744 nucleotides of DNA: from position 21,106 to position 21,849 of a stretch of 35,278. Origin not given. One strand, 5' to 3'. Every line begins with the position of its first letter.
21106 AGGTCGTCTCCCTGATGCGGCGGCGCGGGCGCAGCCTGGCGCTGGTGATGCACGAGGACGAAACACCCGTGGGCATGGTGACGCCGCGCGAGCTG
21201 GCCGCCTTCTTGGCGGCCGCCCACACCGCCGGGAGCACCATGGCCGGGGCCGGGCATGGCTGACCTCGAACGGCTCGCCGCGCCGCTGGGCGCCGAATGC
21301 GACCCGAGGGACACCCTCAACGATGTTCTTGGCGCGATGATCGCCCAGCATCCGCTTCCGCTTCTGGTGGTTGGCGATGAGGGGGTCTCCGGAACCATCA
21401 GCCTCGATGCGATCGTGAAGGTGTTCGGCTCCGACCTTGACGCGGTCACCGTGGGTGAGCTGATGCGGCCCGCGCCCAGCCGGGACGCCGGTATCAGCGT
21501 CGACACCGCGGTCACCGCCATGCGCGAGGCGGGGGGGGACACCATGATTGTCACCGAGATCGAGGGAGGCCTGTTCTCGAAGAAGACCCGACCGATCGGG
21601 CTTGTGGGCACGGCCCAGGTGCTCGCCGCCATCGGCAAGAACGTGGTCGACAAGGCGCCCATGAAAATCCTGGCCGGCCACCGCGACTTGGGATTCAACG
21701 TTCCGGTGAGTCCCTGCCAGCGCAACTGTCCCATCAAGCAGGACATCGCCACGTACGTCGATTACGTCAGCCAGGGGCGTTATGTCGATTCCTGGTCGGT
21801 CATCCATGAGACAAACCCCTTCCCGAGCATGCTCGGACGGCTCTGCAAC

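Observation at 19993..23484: Translationally coupled trio (helical hypothetical, free CBS pair, CBS-fused flavo-ferredoxin enzyme): candidate uncharacterised redox/ligand-sensing module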

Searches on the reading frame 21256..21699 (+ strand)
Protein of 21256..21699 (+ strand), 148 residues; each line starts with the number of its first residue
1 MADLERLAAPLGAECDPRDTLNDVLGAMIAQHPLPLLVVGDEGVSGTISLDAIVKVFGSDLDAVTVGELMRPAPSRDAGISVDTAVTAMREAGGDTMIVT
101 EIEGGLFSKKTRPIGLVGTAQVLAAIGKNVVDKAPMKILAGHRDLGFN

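Call 24: search_solved_structures(query=A3, max_evalue=1, show_alignments=2)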
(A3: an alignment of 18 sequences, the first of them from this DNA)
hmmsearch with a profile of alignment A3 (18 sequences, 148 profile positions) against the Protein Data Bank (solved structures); distinct sequences matched with E-value up to 1: 61 (the best 60 are shown).
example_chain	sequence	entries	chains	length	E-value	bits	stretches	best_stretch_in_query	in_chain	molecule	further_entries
9sr9_H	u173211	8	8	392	3.6e-09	40.3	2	5-125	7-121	Dehydrogenase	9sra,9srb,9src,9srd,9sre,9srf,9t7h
9znf_4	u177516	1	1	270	1.2e-08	38.5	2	28-124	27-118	CBS domain-containing protein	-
9e6q_3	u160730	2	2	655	5e-08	36.6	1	16-101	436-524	Putative signal-transduction protein with CBS domains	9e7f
1pbj_A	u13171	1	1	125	3.1e-07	34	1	7-92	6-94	hypothetical protein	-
9l96_a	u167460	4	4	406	5.9e-07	33.1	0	17-101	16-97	CBS domain-containing protein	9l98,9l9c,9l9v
9zni_6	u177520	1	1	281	7.2e-06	29.6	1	14-114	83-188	CBS domain-containing protein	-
9zng_7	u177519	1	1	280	7.5e-05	26.3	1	14-119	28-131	CBS domain-containing protein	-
3kh5_A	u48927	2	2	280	9.9e-05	25.9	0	17-124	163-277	protein MJ1225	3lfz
9zni_7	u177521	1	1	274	0.00011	25.7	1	14-115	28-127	CBS domain-containing protein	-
2yzq_A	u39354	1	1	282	0.00018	25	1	37-105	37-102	Putative uncharacterized protein PH1780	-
2rc3_A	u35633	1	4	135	0.00065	23.2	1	15-86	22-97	CBS domain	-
4fry_A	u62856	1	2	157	0.00066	23.2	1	14-91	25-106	Putative signal-transduction protein with CBS domains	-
1pvm_A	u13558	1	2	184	0.001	22.6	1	5-107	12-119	conserved hypothetical protein Ta0289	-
2ef7_A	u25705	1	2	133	0.0011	22.5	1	12-106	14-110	Hypothetical protein ST2348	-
3ghd_A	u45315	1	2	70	0.0012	22.4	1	15-74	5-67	a cystathionine beta-synthase domain protein fused to a Zn-ribbon-like domain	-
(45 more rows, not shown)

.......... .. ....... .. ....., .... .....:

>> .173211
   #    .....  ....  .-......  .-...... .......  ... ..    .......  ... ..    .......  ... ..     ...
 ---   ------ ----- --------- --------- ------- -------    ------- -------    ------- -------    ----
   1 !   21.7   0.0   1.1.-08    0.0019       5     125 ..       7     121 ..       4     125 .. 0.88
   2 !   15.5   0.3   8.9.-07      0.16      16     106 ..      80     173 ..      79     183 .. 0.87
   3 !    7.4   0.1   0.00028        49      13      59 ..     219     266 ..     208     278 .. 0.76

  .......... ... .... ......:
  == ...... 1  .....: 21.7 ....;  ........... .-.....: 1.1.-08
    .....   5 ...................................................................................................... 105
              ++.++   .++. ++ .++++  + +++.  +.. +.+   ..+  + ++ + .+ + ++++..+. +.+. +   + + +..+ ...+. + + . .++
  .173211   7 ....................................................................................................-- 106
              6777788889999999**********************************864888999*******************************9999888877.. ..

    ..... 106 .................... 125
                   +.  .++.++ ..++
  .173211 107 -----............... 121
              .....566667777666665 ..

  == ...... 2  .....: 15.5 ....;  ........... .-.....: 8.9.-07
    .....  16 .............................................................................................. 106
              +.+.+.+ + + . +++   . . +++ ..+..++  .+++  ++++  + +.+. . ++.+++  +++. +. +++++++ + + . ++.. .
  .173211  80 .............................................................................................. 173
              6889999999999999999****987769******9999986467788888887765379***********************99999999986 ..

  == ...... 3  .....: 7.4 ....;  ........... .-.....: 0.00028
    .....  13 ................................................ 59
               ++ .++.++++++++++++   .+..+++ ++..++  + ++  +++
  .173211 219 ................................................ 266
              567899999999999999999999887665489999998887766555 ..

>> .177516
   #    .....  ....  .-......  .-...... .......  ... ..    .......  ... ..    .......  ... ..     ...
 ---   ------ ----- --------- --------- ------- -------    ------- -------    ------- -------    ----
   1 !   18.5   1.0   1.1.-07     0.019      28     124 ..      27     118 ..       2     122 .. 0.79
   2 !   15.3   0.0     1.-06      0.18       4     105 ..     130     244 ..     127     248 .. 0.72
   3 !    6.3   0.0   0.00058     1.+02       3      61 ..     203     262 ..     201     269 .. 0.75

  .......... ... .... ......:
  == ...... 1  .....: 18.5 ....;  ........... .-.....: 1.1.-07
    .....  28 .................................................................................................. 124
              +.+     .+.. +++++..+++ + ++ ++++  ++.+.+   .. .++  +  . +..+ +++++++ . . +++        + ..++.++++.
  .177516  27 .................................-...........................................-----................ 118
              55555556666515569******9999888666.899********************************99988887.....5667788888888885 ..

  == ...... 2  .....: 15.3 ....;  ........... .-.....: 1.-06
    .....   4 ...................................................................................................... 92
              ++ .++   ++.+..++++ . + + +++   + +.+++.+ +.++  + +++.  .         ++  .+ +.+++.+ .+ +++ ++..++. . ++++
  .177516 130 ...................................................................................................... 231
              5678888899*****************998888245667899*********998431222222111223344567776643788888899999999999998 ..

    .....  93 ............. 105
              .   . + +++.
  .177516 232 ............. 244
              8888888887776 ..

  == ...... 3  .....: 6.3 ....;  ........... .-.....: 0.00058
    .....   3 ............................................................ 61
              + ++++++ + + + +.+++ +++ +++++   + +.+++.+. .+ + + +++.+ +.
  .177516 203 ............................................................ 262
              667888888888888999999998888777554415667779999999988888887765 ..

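Call 34: find_related_loci(query=A3, collection=genome_contigs, flank=6000)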
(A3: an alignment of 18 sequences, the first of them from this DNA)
Query A3 (148 aa) in genome_contigs; peptide patterns used: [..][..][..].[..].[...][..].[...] (x = any residue, [..] = any of these).
104 stretches matched a pattern; 62 encode a relative of the query (tblastn E <= 1e-3); 62 distinct loci.
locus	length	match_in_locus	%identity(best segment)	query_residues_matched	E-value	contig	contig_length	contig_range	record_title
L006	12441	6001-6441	62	1-148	6e-54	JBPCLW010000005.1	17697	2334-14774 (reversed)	MAG: Candidatus Dormibacteria bacterium isolate TH_ant_mag_88 S1Ck127_9534076_flag_1_multi_30.9659_len_17697, whole geno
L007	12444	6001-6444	61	1-148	2e-53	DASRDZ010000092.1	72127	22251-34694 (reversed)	MAG TPA_asm: Candidatus Dormiibacterota bacterium isolate SMAG_U9993 k141_1472848, whole genome shotgun sequence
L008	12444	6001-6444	61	3-148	2e-53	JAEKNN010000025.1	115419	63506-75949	MAG: Candidatus Amunia macphersoniae isolate Mitchell_Peninsula_5 NODE_119_length_115419_cov_29.929319, whole genome sho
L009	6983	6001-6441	61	1-148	9e-54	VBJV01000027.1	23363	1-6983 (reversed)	MAG: Chloroflexi bacterium isolate CF_165 14_1009_16_40cm_scaffold_11718, whole genome shotgun sequence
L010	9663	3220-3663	59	1-148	2e-52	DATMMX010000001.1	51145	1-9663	MAG TPA_asm: Candidatus Angelobacter sp. isolate SMAG_U12835 k141_1897111, whole genome shotgun sequence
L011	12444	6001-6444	57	1-148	3e-52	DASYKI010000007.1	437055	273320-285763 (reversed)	MAG TPA_asm: Candidatus Dormiibacterota bacterium isolate SMAG_U4318 k141_2757837, whole genome shotgun sequence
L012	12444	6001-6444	58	3-148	6e-52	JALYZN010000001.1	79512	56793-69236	MAG: Candidatus Dormiibacterota bacterium isolate KAP bin66 SD1490-92_k127_1707066, whole genome shotgun sequence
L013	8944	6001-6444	58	3-148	1e-51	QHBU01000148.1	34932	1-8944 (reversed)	MAG: Candidatus Aeolococcus gillhamiae isolate RRmetagenome_bin12 antarctic_groopm_ref2_bin_242_contig_362, whole genome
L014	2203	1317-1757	60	1-148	1e-51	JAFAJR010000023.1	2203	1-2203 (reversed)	MAG: Candidatus Dormiibacterota bacterium isolate CP_BE_BS_R3_5 BE_BS_R3_k147_712824, whole genome shotgun sequence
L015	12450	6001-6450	58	1-148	7e-51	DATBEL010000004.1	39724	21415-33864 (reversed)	MAG TPA_asm: Candidatus Dormiibacterota bacterium isolate SMAG_U5836 k141_1649418, whole genome shotgun sequence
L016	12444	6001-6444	57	3-148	1e-50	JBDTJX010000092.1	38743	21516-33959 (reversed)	MAG: Candidatus Dormibacter sp. isolate cluster2_bin.63 k127_4812229, whole genome shotgun sequence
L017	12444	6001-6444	58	3-148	2e-50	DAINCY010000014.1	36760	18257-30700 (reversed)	MAG TPA_asm: Candidatus Dormiibacterota bacterium isolate CTOTU41359 NODE_511_length_36760_cov_7.698270, whole genome sh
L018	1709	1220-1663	57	1-148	2e-51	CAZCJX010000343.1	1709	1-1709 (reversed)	MAG TPA_asm: uncultured Actinomycetes bacterium isolate SRP272529_co2_40 genome assembly, contig: NODE_160394_length_170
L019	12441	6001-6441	57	1-148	1e-50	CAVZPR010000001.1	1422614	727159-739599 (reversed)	MAG: Candidatus Dormibacteraeota bacterium isolate MFD09603.bin.2.40 genome assembly, contig: contig_10890, whole genome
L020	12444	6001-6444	56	3-148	4e-50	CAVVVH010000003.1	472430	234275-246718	MAG: Candidatus Dormibacteraeota bacterium isolate MFD04580.bin.2.77 genome assembly, contig: contig_14330, whole genome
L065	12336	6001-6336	37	36-148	5e-13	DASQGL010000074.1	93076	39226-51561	MAG TPA_asm: Candidatus Limnocylindrales bacterium isolate SMAG_U11805 k141_532300, whole genome shotgun sequence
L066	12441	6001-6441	30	1-148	6e-13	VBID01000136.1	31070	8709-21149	MAG: Chloroflexi bacterium isolate CF_121 14_0927_12_40cm_scaffold_505, whole genome shotgun sequence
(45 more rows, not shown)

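Call 40: search_protein_families(library=pfam, proteins=[L066:1012-3648:-, L066:3642-4859:+, L066:4796-5527:+, L066:5524-5997:+, L066:8201-9199:+, L066:8995-10458:+, L066:10465-11847:+, L065:1214-4849:+, L065:7995-9104:+, L065:9101-11689:-], max_evalue=0.00001)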
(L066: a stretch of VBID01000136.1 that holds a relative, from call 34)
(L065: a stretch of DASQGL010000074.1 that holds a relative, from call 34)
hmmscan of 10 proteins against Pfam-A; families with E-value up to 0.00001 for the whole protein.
L066:1012-3648:- (878 aa): 5 families
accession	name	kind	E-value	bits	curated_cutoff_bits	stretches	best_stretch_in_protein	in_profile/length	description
PF21686.3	LigD_Prim-Pol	-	1.2e-83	281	27.4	1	612-865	1-254/254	LigD, primase-polymerase domain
PF13298.12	LigD_N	-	2.1e-43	147.3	31.1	1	35-142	1-107/107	DNA Ligase D 3'-phosphoesterase domain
PF01068.26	DNA_ligase_A_M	-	4.3e-33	115.2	26.2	1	226-394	17-204/204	ATP dependent DNA ligase domain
PF04679.21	DNA_ligase_A_C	-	1.1e-32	112.7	27.5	1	413-505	2-93/94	ATP dependent DNA ligase C terminal region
PF01896.25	DNA_primase_S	-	4.1e-09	37.4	26.8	1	715-836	3-163/163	DNA primase small subunit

L066:3642-4859:+ (405 aa): 2 families
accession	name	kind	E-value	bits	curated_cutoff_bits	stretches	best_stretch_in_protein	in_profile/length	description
PF01546.33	Peptidase_M20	-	2e-41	142.6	24.6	1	90-399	1-205/206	Peptidase family M20/M25/M40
PF07687.19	M20_dimer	-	1.2e-12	48.1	21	1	201-292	7-98/107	Peptidase dimerisation domain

L066:4796-5527:+ (243 aa): 0 families

L066:5524-5997:+ (157 aa): 1 family
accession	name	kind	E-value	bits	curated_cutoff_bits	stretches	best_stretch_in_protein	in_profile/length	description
PF00571.33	CBS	-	8.7e-21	74.4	24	2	41-92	3-55/57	CBS domain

L066:8201-9199:+ (332 aa): 1 family
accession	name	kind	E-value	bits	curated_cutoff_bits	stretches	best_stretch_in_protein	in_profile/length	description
PF01578.25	Cytochrom_C_asm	-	2.3e-46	158.5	29.9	1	116-325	2-212/212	Cytochrome C assembly protein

L066:8995-10458:+ (487 aa): 4 families
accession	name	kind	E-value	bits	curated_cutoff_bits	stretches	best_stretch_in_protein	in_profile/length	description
PF07690.21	MFS_1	-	4.1e-52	177.7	33.4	2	103-330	2-231/347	Major Facilitator Superfamily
PF12832.13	MFS_1_like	-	6.2e-11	42.4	25.2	1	112-183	14-80/373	MFS_1 like family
PF13347.12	MFS_2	-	8.3e-10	38.2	27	1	103-217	229-342/427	MFS/sugar transport protein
PF00083.30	Sugar_tr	-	1.4e-07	31.2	22.3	0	130-228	39-140/452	Sugar (and other) transporter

L066:10465-11847:+ (460 aa): 3 families
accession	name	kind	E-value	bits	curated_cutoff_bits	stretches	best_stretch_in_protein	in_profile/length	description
PF19289.4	PmbA_TldD_3rd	-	2.1e-72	243.3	22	1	227-458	2-220/220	PmbA/TldA metallopeptidase C-terminal domain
PF19290.4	PmbA_TldD_2nd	-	1.9e-21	77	20.9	1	111-219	2-109/109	PmbA/TldA metallopeptidase central domain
PF01523.21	PmbA_TldD_1st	-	3.3e-14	53.2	20.9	1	22-84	1-63/65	PmbA/TldA metallopeptidase domain 1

L065:1214-4849:+ (1211 aa): 0 families

L065:7995-9104:+ (369 aa): 1 family
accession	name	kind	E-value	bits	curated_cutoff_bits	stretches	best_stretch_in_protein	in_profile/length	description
PF01578.25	Cytochrom_C_asm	-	1.9e-47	162.1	29.9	1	153-362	2-212/212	Cytochrome C assembly protein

L065:9101-11689:- (862 aa): 0 families

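Call 84: search_protein_families(library=ncbifam, proteins=[L066:8201-9199:+], max_evalue=0.00001)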
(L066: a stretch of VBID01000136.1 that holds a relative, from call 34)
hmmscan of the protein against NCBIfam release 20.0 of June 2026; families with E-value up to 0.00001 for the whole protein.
L066:8201-9199:+ (332 aa): 1 family
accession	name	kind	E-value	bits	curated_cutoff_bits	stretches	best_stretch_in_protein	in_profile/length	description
TIGR03144.1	cytochr_II_ccsB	equivalog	1.1e-69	234.9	187.6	1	93-328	3-252/252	c-type cytochrome biogenesis protein CcsB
